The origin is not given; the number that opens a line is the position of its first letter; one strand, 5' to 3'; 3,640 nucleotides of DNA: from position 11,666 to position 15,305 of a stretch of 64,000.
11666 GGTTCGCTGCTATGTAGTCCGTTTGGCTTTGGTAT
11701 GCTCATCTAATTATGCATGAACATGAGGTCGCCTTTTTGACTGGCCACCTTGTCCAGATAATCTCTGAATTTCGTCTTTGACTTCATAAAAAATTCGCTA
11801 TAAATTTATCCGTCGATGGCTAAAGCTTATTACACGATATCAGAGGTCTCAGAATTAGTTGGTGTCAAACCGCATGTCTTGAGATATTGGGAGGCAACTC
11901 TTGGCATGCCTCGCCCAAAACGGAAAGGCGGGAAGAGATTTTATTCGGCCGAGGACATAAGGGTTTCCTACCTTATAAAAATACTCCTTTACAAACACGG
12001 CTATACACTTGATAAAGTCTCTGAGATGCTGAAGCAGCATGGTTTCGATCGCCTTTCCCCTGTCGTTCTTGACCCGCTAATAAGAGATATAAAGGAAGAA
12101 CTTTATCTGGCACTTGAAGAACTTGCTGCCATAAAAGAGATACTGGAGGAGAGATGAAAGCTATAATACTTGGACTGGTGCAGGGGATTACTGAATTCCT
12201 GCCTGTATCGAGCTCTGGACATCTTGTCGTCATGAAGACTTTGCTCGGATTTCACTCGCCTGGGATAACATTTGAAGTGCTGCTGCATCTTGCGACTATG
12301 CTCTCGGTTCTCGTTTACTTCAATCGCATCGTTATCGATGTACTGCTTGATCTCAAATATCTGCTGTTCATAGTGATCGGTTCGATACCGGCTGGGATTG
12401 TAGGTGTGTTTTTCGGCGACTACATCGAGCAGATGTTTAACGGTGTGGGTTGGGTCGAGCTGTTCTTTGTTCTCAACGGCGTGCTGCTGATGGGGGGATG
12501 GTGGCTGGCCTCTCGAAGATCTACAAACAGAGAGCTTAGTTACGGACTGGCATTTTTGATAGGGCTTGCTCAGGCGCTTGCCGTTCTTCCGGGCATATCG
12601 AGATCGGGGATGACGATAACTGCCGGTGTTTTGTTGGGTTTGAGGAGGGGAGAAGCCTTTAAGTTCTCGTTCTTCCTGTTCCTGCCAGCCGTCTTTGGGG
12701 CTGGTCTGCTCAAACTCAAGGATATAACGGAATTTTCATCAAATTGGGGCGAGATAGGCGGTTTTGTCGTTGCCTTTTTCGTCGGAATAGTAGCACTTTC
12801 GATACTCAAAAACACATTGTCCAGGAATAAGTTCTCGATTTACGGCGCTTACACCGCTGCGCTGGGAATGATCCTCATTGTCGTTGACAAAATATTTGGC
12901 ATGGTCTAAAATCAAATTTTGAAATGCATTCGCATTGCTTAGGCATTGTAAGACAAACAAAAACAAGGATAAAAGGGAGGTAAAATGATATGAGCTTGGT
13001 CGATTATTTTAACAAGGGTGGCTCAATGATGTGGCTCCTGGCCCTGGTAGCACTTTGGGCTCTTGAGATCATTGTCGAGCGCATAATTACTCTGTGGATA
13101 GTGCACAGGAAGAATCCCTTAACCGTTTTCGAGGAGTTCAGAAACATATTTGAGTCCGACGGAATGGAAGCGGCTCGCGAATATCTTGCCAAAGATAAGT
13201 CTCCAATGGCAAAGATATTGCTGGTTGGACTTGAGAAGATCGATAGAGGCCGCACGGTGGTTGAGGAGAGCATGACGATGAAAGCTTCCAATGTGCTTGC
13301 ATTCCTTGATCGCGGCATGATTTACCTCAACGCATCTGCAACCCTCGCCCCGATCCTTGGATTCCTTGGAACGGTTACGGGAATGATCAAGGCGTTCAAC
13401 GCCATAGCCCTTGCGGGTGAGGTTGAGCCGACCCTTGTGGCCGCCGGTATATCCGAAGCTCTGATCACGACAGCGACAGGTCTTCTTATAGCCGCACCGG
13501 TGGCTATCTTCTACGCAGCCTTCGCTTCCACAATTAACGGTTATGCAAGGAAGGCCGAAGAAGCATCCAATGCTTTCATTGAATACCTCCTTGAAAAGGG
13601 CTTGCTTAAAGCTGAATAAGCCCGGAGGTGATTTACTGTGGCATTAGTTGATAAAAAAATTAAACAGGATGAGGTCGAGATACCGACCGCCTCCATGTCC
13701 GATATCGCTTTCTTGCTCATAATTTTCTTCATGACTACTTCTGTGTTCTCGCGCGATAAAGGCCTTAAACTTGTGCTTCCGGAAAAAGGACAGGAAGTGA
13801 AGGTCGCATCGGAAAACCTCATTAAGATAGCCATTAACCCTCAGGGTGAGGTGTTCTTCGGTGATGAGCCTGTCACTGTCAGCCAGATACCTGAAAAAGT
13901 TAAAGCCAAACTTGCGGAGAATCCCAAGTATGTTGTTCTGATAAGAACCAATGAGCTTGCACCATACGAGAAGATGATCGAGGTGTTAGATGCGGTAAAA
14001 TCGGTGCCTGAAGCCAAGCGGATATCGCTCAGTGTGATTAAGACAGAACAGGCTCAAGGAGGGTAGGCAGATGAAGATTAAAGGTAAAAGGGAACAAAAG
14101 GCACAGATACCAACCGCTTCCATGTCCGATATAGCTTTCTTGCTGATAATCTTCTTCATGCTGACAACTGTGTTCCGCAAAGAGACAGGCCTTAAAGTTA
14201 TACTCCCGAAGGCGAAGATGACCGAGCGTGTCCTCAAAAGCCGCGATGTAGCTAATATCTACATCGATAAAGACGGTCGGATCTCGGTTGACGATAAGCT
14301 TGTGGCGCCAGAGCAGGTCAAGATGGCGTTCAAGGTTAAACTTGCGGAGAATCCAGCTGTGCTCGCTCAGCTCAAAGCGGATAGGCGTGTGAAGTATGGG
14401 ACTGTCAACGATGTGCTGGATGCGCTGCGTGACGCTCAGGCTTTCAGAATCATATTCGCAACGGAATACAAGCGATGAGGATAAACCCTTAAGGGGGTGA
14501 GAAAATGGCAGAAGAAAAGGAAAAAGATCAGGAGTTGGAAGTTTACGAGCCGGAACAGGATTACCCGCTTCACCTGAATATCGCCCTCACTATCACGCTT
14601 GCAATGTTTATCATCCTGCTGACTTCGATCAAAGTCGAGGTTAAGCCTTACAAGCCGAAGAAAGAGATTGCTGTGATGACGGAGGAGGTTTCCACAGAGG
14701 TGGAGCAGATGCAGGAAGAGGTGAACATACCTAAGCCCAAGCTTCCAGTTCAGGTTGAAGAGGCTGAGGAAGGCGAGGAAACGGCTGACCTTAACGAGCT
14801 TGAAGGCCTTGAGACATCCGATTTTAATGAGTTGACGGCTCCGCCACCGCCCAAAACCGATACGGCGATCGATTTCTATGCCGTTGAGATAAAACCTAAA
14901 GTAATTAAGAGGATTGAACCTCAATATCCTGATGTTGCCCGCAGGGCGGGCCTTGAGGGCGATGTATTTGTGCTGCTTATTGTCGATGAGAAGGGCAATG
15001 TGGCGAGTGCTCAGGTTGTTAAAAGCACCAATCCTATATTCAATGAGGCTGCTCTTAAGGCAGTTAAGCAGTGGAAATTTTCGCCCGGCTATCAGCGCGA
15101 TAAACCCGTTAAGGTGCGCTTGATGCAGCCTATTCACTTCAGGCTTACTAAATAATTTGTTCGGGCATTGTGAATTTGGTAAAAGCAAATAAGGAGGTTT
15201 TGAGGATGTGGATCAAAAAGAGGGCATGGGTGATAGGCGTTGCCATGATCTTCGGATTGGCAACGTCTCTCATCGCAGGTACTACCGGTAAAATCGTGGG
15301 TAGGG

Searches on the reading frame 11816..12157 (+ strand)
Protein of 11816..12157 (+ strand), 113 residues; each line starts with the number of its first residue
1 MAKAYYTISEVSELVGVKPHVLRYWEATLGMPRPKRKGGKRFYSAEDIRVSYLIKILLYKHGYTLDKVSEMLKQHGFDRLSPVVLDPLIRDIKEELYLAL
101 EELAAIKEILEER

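Call 28: search_protein_families(library=pfam, proteins=[window:11816-12157:+], max_evalue=0.001)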
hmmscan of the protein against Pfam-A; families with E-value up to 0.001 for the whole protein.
window:11816-12157:+ (113 aa): 3 families
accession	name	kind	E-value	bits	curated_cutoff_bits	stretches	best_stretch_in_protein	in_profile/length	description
PF13411.12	MerR_1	-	3.8e-19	69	21.6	1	6-74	1-68/69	MerR HTH family regulatory protein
PF00376.29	MerR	-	1.8e-08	34.5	28.2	1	7-43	1-38/38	MerR family regulatory protein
PF12728.13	HTH_17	-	0.00074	20.2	27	0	5-48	1-43/51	Helix-turn-helix domain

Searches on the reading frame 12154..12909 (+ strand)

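Call 28: search_protein_families(library=pfam, proteins=[window:12154-12909:+], max_evalue=0.001)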
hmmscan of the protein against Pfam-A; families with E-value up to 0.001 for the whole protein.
window:12154-12909:+ (251 aa): 1 family
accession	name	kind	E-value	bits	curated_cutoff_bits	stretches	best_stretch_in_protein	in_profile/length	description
PF02673.24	BacA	-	4.4e-67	226.9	33.4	1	3-240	1-257/257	Bacitracin resistance protein BacA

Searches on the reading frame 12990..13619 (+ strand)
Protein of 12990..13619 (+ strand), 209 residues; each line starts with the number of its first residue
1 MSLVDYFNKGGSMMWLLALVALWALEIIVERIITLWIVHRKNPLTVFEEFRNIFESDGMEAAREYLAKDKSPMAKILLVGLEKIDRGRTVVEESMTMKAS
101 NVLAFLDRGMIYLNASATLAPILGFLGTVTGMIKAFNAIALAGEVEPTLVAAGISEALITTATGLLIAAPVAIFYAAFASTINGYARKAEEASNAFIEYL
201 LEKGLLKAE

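Call 28: search_protein_families(library=pfam, proteins=[window:12990-13619:+], max_evalue=0.001)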
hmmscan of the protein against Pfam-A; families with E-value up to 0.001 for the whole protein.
window:12990-13619:+ (209 aa): 1 family
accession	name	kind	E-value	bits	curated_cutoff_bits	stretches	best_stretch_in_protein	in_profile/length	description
PF01618.21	MotA_ExbB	-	3.7e-26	91.8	22.9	1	70-189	3-125/127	MotA/TolQ/ExbB proton channel family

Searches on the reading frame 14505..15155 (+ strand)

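Call 28: search_protein_families(library=pfam, proteins=[window:14505-15155:+], max_evalue=0.001)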
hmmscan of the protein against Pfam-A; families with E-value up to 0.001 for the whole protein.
window:14505-15155:+ (216 aa): 1 family
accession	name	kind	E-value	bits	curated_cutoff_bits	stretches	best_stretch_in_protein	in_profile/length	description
PF03544.19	TonB_C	-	8.8e-23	81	24.6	1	138-214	2-79/79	Gram-negative bacterial TonB protein C-terminal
